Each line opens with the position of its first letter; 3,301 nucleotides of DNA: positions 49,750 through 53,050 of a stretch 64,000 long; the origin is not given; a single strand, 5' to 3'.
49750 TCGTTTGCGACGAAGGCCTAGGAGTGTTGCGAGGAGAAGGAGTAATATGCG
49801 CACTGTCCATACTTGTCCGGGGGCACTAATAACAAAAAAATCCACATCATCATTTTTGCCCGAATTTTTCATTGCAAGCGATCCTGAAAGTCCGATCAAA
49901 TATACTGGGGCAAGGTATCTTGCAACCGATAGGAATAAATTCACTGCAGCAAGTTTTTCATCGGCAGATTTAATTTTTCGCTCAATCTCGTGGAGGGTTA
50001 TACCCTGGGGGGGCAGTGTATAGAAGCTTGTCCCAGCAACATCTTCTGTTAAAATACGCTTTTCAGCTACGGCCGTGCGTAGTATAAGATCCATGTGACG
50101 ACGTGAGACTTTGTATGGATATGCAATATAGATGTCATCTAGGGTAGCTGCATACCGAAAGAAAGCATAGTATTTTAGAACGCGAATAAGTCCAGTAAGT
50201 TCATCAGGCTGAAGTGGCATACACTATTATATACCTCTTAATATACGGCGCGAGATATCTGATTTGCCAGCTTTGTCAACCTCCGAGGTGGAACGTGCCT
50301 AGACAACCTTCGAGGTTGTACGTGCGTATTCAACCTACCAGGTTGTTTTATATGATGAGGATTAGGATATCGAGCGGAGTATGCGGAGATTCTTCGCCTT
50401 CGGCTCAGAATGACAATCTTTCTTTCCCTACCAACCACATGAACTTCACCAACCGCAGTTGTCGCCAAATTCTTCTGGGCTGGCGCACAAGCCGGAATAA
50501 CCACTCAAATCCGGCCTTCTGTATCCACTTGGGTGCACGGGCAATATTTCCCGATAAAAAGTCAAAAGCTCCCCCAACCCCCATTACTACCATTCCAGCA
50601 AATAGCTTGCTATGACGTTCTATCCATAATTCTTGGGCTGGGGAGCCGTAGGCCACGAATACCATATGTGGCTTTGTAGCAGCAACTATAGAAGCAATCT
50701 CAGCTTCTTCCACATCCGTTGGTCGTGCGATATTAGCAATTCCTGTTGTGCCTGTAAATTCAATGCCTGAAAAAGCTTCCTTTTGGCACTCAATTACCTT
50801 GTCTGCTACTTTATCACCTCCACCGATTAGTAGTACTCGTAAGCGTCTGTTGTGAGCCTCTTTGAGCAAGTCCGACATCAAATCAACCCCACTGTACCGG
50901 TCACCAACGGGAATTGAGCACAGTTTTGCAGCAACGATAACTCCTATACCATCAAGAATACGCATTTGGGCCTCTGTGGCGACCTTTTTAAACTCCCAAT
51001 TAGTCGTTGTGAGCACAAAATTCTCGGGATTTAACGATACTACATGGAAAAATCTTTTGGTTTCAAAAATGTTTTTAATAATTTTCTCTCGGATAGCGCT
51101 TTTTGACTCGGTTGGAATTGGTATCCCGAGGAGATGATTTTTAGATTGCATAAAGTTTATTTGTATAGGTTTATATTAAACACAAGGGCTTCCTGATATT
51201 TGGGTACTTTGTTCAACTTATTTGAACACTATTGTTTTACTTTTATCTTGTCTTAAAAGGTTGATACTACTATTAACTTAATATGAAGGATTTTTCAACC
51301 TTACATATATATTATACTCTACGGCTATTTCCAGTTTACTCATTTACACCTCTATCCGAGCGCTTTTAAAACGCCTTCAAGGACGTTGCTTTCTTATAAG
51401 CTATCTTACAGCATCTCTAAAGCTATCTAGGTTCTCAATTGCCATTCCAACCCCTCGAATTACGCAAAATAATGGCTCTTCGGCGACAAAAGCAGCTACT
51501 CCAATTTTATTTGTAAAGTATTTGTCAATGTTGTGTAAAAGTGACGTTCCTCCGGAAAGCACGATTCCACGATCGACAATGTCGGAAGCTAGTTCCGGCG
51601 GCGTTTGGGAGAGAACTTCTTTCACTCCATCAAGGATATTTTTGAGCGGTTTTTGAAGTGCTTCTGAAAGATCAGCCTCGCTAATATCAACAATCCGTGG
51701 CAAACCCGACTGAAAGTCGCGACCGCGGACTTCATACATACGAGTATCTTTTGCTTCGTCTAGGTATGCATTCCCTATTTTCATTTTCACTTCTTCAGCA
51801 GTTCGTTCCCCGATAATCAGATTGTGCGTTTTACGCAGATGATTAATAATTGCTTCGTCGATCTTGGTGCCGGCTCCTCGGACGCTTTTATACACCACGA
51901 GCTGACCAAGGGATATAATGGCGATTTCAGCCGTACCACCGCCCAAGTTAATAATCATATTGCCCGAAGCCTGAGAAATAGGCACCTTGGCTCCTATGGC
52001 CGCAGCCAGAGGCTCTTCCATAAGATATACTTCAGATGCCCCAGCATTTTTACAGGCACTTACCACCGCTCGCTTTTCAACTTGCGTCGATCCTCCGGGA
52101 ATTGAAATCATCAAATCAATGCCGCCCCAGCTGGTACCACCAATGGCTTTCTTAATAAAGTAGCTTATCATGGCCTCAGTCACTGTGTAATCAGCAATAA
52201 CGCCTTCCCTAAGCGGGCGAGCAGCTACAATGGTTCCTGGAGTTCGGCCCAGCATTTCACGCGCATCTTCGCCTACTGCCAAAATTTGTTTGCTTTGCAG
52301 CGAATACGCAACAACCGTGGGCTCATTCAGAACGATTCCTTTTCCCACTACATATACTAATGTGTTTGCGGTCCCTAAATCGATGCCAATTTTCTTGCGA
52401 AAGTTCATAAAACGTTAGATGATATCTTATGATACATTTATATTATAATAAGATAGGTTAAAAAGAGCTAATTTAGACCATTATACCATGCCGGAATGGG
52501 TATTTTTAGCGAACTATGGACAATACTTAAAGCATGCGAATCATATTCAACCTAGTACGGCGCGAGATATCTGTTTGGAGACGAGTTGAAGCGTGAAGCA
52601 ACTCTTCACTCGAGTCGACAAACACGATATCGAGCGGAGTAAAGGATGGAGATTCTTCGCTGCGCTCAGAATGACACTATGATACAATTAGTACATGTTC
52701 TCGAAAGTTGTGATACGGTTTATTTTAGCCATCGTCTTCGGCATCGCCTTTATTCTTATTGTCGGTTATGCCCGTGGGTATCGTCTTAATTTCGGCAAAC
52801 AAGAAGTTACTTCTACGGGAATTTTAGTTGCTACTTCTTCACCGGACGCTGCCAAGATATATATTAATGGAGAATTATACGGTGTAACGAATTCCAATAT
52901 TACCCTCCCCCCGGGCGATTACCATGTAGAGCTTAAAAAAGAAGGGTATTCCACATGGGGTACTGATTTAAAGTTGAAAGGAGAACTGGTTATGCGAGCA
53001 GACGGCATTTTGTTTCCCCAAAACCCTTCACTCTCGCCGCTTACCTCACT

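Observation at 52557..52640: MITE-like 84-bp element present in two identical copies, with a mosaic third copy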

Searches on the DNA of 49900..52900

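Call 20: search_rna_families(source=window, start=49900, end=52900, threshold=evalue, max_evalue=10)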
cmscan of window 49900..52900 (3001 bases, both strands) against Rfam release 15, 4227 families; matches with E-value up to 10: 3.
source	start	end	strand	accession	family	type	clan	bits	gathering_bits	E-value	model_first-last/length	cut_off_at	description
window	50412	50463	-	RF00284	SNORD74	Gene; snRNA; snoRNA; CD-box;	CL00069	16.4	41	4.1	1-80/80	no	Small nucleolar RNA SNORD74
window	50333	50444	-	RF02175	SMAD5-AS1_3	Gene; lncRNA;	-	15.2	60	3.1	1-125/125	no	SMAD5 antisense RNA 1 conserved region 3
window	50348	50411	+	RF01120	sR33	Gene; snRNA; snoRNA; CD-box;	-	14.9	37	9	1-55/55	no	Small nucleolar RNA sR33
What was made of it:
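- On Curated structured RNA family (Rfam 15): Nothing relevant appears at E up to 10 over 49900-52900 (call 20).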

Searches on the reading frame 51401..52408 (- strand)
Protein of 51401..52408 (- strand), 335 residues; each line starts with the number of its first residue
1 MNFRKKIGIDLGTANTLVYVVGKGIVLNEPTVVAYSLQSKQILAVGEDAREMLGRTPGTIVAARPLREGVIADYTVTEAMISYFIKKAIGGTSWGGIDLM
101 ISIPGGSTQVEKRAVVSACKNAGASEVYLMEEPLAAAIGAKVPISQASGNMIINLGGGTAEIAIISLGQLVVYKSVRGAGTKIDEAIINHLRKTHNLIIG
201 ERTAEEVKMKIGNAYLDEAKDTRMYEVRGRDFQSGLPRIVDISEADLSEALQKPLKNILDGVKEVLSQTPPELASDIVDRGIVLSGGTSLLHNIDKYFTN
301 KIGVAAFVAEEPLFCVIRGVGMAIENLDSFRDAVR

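Call 10: search_protein_families(library=pfam, proteins=[window:51401-52408:-])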
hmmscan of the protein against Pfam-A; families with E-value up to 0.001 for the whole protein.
window:51401-52408:- (335 aa): 3 families
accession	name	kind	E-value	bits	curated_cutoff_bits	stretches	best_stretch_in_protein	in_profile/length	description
PF06723.19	MreB_Mbl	-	2.3e-129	431.4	27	1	5-329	2-324/327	MreB/Mbl protein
PF14450.12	FtsA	-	6.2e-08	33.5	31.8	1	152-306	2-107/127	Cell division protein FtsA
PF00012.26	HSP70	-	2e-06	26.8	20.6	1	100-196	137-239/599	Hsp70 protein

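Call 12: find_encoding_contigs(protein=window:51401-52408:-, flank=10000, max_places=10)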
Protein window:51401-52408:- (335 aa): 1 contig read that carries it; 1 place shown.
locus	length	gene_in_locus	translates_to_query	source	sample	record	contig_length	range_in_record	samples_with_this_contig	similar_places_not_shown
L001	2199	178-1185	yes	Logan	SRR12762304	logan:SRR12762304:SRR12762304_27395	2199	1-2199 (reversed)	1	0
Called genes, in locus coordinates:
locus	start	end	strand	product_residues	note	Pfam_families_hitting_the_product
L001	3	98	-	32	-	?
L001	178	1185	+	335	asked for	PF00012:HSP70 (faint), PF06723:MreB_Mbl, PF14450:FtsA (weak)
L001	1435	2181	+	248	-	PF03808:Glyco_tran_WecG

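Call 32: find_homologous_proteins(query=window:51401-52408:-, max_evalue=1e-100)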
Query window:51401-52408:- (335 aa): 4117 proteins with E <= 1e-100 among 8000 candidates; the best 120 are listed.
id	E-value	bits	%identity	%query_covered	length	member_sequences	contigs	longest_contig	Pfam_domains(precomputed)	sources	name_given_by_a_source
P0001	9.5e-209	710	99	100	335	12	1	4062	PF00012.27,PF06723.20,PF14450.13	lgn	-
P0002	5.6e-194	661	90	100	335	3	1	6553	PF00012.27,PF06723.20,PF14450.13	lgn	-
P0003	3.2e-189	646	87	100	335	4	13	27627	PF00012.27,PF06723.20,PF14450.13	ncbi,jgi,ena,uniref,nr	ncbi:rod shape-determining protein [Candidatus Roizmanbacteria bacterium RIFCSPHIGHO2_02_FULL_40_13b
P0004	2.8e-173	593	81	100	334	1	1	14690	PF00012.27,PF06723.20,PF14450.13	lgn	-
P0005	3.4e-173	593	83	100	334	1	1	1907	PF00012.27,PF06723.20,PF14450.13,PF00022.26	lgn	-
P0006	8.0e-172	589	81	100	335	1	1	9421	PF00012.27,PF06723.20,PF14450.13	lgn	-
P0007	2.9e-171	587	80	100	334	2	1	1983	PF00012.27,PF06723.20,PF14450.13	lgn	-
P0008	5.0e-170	583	81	100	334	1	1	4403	PF00012.27,PF06723.20,PF14450.13,PF00022.26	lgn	-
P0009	1.2e-169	581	82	100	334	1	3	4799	PF00012.27,PF06723.20,PF14450.13,PF00022.26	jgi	jgi:rod shape-determining protein MreB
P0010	1.7e-169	581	80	100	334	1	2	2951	PF00012.27,PF06723.20,PF14450.13,PF00022.26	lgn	-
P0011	4.7e-169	579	79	100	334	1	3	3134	PF06723.20,PF14450.13,PF00022.26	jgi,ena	-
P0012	6.4e-169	579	80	100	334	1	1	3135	PF06723.20,PF14450.13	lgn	-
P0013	1.5e-168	578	81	100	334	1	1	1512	PF06723.20,PF14450.13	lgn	-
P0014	9.5e-168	575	76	100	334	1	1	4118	PF06723.20,PF14450.13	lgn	-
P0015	1.3e-167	575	79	100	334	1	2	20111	PF00012.27,PF06723.20,PF14450.13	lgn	-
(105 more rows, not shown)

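Call 33: find_encoding_contigs(protein=P0001, flank=10000, max_places=10)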
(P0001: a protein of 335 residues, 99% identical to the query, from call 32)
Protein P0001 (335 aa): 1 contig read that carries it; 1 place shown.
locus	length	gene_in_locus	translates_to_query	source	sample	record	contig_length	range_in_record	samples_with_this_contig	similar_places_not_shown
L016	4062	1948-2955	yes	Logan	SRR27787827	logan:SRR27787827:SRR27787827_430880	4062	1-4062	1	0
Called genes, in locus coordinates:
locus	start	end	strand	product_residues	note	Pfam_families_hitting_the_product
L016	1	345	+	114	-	?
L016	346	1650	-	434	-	PF08308:PEGA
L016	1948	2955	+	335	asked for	PF00012:HSP70 (faint), PF06723:MreB_Mbl, PF14450:FtsA (weak)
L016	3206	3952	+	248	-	PF03808:Glyco_tran_WecG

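Call 34: find_encoding_contigs(protein=P0002, flank=10000, max_places=10)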
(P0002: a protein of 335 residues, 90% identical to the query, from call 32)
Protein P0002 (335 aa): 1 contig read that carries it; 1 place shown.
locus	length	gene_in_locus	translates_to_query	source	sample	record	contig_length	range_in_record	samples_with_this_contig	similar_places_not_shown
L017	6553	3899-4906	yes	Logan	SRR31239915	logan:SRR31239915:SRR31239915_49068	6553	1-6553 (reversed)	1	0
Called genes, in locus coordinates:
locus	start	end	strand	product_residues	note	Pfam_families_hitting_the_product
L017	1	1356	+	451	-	?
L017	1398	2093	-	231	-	PF04203:Sortase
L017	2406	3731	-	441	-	PF08308:PEGA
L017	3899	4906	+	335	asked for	PF00012:HSP70 (faint), PF06723:MreB_Mbl, PF14450:FtsA (weak)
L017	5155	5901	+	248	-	PF03808:Glyco_tran_WecG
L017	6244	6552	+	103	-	?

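Call 35: find_encoding_contigs(protein=P0003, flank=10000, max_places=6)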
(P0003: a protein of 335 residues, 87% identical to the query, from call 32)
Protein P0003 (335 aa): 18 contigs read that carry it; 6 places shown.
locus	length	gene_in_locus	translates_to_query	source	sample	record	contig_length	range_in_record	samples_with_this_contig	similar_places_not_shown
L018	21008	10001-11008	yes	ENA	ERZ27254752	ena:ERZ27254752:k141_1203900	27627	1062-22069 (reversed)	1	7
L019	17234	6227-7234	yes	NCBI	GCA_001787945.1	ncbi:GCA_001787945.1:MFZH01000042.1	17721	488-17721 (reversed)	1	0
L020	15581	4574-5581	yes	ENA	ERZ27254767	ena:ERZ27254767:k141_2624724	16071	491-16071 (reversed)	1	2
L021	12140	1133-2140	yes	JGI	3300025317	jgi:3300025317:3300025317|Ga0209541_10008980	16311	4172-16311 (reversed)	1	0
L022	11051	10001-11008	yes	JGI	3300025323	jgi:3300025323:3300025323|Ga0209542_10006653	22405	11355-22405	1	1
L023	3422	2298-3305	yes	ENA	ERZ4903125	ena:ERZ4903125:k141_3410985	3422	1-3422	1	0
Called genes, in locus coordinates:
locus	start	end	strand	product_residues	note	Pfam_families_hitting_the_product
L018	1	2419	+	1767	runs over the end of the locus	PF10102:DUF2341 (weak), PF00354:Pentaxin (faint), PF02973:Sialidase (faint), PF07953:Toxin_R_bind_N (faint), PF13385:Laminin_G_3, PF02210:Laminin_G_2 (faint), PF13385:Laminin_G_3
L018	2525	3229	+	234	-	-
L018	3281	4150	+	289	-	-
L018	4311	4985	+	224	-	-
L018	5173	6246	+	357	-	PF08240:ADH_N, PF16912:Glu_dehyd_C (weak), PF00107:ADH_zinc_N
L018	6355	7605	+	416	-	PF00155:Aminotran_1_2, PF01276:OKR_DC_1 (weak)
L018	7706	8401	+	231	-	PF04203:Sortase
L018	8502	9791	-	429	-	PF08308:PEGA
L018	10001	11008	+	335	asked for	PF00012:HSP70 (faint), PF06723:MreB_Mbl, PF14450:FtsA (faint)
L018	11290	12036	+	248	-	PF03808:Glyco_tran_WecG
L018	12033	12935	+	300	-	-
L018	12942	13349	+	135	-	PF18894:PhageMetallopep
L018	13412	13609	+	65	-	-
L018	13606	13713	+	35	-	-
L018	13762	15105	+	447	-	-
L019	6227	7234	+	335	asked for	PF00012:HSP70 (faint), PF06723:MreB_Mbl, PF14450:FtsA (faint)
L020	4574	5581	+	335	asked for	PF00012:HSP70 (faint), PF06723:MreB_Mbl, PF14450:FtsA (faint)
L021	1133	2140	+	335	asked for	PF00012:HSP70 (faint), PF06723:MreB_Mbl, PF14450:FtsA (faint)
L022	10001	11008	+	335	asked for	PF00012:HSP70 (faint), PF06723:MreB_Mbl, PF14450:FtsA (faint)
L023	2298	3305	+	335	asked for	PF00012:HSP70 (faint), PF06723:MreB_Mbl, PF14450:FtsA (faint)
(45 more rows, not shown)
